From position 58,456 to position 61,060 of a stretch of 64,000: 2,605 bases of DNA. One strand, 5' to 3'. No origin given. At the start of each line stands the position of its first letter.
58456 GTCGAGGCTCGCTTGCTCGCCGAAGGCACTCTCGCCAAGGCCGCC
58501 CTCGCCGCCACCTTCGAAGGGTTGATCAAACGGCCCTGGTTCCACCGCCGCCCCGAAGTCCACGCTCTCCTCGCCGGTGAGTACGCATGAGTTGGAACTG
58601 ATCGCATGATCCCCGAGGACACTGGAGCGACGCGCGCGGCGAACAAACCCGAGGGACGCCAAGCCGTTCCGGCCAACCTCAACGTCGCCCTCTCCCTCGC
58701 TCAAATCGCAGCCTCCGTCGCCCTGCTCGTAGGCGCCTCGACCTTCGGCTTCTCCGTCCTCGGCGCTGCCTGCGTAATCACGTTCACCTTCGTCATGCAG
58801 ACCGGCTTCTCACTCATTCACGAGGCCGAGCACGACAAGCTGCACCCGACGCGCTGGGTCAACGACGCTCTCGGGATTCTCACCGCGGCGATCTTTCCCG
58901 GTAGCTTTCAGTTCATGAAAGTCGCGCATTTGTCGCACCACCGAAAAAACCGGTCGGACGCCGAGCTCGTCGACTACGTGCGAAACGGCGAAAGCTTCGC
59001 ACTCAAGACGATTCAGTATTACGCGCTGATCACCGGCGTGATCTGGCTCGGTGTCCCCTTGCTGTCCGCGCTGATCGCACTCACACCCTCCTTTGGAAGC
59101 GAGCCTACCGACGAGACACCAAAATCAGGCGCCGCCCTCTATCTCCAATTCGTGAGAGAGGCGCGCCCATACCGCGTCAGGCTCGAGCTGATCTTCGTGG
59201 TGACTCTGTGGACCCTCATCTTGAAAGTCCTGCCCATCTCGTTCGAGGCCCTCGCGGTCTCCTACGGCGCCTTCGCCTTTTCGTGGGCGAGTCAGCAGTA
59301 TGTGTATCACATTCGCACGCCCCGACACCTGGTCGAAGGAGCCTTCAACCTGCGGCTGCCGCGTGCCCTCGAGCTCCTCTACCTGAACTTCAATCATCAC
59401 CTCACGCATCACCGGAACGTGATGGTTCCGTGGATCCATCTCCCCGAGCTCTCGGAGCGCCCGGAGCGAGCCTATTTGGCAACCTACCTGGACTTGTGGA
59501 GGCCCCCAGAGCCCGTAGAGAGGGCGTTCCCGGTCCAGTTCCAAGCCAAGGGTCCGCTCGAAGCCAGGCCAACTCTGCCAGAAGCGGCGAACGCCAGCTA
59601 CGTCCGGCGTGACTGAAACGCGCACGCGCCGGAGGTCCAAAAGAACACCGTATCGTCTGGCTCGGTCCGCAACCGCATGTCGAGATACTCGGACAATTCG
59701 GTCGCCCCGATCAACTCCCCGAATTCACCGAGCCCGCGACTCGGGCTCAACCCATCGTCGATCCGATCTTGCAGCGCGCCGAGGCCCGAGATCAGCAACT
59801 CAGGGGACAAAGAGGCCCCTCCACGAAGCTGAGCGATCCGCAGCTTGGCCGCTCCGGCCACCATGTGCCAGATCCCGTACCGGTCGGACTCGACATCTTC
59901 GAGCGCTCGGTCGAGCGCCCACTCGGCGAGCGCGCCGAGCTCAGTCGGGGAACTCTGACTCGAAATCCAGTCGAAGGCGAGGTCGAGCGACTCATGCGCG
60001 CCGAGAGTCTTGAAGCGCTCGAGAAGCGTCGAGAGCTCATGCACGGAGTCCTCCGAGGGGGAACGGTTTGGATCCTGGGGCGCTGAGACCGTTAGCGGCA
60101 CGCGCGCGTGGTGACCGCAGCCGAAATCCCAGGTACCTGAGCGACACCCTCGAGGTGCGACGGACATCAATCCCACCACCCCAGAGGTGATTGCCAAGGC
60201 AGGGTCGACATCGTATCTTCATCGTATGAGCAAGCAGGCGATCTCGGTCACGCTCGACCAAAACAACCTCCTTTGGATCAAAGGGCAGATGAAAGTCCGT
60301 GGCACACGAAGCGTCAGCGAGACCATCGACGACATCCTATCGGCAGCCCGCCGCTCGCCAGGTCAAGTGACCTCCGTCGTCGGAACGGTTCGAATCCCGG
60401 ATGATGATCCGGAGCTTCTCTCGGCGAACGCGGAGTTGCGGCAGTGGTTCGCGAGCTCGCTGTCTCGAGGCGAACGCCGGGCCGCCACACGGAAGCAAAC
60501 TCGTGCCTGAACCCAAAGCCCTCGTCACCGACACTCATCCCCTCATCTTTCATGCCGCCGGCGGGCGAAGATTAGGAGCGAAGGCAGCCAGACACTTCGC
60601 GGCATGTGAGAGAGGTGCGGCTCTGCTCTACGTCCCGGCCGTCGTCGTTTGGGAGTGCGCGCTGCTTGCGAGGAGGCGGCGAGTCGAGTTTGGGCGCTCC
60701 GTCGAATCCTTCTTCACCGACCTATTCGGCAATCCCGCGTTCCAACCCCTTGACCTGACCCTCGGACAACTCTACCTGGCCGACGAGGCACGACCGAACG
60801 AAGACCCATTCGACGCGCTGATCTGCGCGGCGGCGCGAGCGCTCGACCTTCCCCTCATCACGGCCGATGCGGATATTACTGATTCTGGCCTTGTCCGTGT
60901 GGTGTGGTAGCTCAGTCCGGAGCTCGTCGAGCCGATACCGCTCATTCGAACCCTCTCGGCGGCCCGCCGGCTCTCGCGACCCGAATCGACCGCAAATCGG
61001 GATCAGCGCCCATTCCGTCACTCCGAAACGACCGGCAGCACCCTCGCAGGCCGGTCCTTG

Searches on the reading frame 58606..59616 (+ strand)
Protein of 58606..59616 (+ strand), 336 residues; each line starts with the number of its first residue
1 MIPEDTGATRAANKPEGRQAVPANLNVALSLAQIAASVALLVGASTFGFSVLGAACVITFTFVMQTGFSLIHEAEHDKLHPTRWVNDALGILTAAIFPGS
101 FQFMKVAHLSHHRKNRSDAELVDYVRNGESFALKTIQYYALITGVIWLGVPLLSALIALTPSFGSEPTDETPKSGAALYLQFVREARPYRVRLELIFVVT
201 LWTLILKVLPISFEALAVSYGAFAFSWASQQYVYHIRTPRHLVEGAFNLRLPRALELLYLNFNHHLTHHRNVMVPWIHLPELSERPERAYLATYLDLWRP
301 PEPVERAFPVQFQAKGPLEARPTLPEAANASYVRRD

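Call 37: search_protein_families(library=pfam, proteins=[window:58606-59616:+], max_evalue=0.001)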
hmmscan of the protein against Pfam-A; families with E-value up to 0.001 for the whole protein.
window:58606-59616:+ (336 aa): 1 family
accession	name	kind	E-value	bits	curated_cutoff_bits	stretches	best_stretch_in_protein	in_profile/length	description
PF00487.30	FA_desaturase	-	1.2e-24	87.9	29.7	1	54-294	7-245/253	Fatty acid desaturase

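Call 58: find_encoding_contigs(protein=window:58606-59616:+, flank=10000, max_places=4)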
Protein window:58606-59616:+ (336 aa): 4 contigs read that carry it; 3 places shown.
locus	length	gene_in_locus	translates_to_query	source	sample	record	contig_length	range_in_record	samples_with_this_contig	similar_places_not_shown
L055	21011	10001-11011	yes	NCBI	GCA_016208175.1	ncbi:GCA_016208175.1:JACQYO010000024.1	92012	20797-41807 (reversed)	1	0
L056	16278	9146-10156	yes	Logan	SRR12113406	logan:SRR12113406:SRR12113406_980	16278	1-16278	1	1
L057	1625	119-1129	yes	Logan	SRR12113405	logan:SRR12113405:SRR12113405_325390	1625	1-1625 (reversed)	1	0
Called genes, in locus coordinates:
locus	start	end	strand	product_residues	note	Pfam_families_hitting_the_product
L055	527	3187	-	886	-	PF00069:Pkinase, PF07714:PK_Tyr_Ser-Thr, PF01636:APH (faint), PF03109:ABC1 (faint), PF17667:Pkinase_fungal (faint), PF00069:Pkinase, PF07714:PK_Tyr_Ser-Thr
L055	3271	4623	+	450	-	PF16697:Yop-YscD_cpl, PF00498:FHA, PF00158:Sigma54_activat, PF13191:AAA_16, PF14532:Sigma54_activ_2, PF07724:AAA_2 (weak), PF07728:AAA_5, PF25601:AAA_lid_14, +1 more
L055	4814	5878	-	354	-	PF05076:SUFU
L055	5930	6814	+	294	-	PF09587:PGA_cap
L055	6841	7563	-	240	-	-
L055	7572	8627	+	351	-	PF00487:FA_desaturase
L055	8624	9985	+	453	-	-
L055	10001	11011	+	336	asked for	PF00487:FA_desaturase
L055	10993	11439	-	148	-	-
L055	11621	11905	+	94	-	-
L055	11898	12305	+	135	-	PF01850:PIN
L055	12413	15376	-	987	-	PF12801:Fer4_5 (weak), PF00027:cNMP_binding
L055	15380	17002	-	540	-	PF00970:FAD_binding_6, PF00175:NAD_binding_1, PF00111:Fer2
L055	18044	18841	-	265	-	PF01391:Collagen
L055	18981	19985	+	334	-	-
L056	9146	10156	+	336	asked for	PF00487:FA_desaturase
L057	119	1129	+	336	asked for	PF00487:FA_desaturase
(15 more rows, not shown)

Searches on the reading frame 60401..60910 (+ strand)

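Call 37: search_protein_families(library=pfam, proteins=[window:60401-60910:+], max_evalue=0.001)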
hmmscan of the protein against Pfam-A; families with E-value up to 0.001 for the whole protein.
window:60401-60910:+ (169 aa): 1 family
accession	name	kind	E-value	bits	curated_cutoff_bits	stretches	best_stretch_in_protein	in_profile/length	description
PF01850.27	PIN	-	1.2e-09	39.3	23.6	1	42-160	2-115/120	PIN domain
